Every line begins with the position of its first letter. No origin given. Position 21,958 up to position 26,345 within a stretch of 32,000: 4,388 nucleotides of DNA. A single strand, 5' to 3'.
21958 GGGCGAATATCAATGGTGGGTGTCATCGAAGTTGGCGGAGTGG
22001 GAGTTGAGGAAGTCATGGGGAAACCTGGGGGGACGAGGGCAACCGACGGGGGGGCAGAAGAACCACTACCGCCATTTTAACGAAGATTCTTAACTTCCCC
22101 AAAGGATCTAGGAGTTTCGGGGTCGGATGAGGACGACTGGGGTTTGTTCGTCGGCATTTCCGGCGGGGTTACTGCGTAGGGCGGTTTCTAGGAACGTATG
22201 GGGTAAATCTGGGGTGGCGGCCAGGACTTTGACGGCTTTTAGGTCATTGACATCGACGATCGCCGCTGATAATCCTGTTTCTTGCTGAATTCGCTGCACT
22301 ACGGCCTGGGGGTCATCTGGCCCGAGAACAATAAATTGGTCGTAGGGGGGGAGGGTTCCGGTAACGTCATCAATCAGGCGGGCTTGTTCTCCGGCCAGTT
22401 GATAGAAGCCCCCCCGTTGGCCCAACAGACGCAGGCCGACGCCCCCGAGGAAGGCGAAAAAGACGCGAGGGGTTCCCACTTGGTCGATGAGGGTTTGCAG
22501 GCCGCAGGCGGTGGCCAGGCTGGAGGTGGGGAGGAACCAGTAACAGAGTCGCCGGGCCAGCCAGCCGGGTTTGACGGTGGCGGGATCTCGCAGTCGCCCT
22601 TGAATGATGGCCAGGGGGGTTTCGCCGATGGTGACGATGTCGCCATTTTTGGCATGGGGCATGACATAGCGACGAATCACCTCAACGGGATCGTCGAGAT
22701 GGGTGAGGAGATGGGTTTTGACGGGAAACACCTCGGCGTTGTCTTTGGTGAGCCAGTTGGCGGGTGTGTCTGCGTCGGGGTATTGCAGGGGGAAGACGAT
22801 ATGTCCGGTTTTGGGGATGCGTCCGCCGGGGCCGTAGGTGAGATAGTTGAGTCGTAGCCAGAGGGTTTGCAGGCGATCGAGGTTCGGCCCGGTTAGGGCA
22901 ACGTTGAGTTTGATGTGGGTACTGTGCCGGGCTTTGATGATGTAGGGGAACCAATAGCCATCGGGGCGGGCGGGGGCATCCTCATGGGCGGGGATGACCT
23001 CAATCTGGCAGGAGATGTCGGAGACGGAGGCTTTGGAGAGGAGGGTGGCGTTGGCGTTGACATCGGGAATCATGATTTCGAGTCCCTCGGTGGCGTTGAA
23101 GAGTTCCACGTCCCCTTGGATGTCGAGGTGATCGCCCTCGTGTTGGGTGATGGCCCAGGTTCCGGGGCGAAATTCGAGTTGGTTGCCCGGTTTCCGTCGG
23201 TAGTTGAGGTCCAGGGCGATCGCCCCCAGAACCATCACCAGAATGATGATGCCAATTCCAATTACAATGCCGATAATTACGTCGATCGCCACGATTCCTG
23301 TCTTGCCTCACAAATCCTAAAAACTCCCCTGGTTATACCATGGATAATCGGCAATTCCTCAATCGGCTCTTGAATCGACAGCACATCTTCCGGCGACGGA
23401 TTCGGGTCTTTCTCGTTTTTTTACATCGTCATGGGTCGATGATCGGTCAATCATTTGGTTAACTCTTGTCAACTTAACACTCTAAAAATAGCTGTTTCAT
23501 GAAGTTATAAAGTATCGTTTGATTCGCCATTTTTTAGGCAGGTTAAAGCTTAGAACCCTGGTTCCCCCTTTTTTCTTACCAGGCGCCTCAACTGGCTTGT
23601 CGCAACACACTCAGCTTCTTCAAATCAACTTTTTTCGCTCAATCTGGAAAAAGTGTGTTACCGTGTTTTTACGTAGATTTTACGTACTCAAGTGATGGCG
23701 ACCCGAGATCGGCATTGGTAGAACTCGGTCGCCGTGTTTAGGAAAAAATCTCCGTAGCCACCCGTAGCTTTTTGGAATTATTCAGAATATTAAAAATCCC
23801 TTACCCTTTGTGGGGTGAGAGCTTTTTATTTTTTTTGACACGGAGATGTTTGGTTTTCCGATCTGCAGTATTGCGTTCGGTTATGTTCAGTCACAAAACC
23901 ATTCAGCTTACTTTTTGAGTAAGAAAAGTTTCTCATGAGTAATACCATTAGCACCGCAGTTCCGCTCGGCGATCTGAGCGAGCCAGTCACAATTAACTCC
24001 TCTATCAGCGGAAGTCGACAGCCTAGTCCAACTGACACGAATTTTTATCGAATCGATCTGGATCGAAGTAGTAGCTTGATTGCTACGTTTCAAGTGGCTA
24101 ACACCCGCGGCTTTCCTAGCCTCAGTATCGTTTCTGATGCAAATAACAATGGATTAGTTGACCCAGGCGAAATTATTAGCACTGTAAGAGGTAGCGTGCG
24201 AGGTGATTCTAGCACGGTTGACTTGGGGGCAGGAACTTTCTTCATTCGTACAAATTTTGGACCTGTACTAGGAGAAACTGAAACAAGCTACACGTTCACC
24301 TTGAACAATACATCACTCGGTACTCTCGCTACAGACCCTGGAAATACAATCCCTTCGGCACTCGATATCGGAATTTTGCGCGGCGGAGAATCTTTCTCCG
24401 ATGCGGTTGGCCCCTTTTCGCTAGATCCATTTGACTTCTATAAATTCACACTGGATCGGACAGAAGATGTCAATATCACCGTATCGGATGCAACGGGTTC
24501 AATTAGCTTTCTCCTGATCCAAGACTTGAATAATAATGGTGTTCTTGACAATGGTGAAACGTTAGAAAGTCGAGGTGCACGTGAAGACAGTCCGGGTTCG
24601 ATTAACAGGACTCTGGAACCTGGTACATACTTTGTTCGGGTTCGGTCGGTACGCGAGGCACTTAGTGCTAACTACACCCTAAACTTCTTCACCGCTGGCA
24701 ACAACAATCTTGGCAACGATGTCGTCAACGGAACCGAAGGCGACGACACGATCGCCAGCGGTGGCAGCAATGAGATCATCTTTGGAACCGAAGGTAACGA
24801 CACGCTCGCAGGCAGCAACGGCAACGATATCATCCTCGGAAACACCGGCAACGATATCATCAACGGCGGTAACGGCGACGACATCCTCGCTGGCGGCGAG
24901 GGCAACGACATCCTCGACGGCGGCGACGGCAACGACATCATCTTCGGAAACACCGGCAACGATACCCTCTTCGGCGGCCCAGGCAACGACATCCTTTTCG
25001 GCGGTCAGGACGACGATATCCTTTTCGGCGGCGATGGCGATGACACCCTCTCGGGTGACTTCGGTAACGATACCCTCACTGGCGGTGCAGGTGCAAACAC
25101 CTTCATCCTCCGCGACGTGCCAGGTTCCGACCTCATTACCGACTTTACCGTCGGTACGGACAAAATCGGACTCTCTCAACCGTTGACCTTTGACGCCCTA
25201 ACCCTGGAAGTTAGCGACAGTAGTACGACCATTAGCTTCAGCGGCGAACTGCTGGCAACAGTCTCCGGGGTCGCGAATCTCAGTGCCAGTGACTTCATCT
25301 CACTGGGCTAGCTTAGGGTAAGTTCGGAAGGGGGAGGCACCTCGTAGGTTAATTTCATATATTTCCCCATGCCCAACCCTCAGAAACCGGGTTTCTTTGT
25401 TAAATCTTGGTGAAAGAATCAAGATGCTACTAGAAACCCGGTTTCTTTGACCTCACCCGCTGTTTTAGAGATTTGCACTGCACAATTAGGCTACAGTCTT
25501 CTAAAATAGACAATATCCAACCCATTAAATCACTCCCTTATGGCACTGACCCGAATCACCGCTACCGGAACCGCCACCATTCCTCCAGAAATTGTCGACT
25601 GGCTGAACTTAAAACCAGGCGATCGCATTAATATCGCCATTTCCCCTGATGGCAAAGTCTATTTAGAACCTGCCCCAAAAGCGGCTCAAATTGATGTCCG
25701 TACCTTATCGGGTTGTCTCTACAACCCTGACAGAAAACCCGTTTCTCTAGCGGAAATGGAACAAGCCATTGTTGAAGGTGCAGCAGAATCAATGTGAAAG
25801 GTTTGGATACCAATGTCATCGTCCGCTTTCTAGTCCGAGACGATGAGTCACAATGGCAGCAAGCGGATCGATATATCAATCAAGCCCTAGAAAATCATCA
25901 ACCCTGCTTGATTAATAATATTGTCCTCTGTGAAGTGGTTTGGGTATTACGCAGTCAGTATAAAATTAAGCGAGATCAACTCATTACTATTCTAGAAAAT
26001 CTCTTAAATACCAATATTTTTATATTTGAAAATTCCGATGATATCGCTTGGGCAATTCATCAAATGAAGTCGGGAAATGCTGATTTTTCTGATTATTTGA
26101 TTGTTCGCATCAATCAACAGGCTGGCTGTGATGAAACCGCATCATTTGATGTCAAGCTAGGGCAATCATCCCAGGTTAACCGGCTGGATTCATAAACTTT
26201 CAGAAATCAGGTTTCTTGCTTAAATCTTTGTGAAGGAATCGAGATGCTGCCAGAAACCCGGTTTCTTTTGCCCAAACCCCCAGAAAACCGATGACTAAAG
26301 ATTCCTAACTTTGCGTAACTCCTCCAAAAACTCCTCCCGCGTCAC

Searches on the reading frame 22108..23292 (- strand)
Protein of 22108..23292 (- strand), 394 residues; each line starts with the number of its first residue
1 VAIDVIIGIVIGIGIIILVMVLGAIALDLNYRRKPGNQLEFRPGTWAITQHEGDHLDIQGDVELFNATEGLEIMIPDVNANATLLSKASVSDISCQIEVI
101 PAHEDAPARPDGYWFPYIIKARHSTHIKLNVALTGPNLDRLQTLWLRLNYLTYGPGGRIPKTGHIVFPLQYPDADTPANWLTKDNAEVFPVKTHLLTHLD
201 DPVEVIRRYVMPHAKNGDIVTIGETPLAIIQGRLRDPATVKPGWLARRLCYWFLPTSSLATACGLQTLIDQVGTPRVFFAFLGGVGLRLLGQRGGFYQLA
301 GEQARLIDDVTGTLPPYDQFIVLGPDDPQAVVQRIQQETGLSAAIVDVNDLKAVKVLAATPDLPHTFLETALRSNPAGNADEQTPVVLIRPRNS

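Call 5: search_protein_families(library=pfam, proteins=[window:22108-23292:-], max_evalue=0.01)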
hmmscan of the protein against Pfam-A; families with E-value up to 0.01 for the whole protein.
window:22108-23292:- (394 aa): 1 family
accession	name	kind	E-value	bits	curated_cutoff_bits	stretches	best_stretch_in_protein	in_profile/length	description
PF01996.21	F420_ligase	-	5.7e-05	23.1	25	0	191-249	2-63/218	F420-0:Gamma-glutamyl ligase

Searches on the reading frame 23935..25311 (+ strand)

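Call 5: search_protein_families(library=pfam, proteins=[window:23935-25311:+], max_evalue=0.01)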
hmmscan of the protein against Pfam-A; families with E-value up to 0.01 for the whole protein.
window:23935-25311:+ (458 aa): 3 families
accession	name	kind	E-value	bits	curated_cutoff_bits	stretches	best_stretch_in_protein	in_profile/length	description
PF00353.25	HemolysinCabind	-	4.5e-33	113.2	23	4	328-363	1-36/36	RTX calcium-binding nonapeptide repeat (4 copies)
PF04151.21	PPC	-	2.4e-06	28.8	25.9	1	167-238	3-70/70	Bacterial pre-peptidase C-terminal domain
PF23657.1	DUF7151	-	0.00061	20.1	27.2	0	196-210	26-40/46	Domain of unknown function (DUF7151)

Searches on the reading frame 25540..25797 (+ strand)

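Call 5: search_protein_families(library=pfam, proteins=[window:25540-25797:+], max_evalue=0.01)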
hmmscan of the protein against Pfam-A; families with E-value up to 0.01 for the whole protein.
window:25540-25797:+ (85 aa): 2 families
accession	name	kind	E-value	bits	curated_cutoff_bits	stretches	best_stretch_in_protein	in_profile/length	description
PF04014.23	MazE_antitoxin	-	2.6e-08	34.1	24.7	1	4-47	2-45/48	Antidote-toxin recognition MazE, bacterial antitoxin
PF15937.10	PrlF_antitoxin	-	0.00046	20.7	32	1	5-45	3-43/99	prlF antitoxin for toxin YhaV_toxin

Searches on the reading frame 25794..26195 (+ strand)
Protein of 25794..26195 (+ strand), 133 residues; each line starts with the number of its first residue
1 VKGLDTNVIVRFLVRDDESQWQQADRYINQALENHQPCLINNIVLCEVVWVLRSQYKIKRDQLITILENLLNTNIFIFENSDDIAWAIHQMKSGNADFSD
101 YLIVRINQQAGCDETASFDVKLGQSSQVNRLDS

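Call 5: search_protein_families(library=pfam, proteins=[window:25794-26195:+], max_evalue=0.01)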
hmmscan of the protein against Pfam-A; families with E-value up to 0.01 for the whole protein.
window:25794-26195:+ (133 aa): 1 family
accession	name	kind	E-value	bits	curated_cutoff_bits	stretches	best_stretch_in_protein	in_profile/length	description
PF01850.27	PIN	-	2.9e-08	34.8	23.6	1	4-119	3-111/120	PIN domain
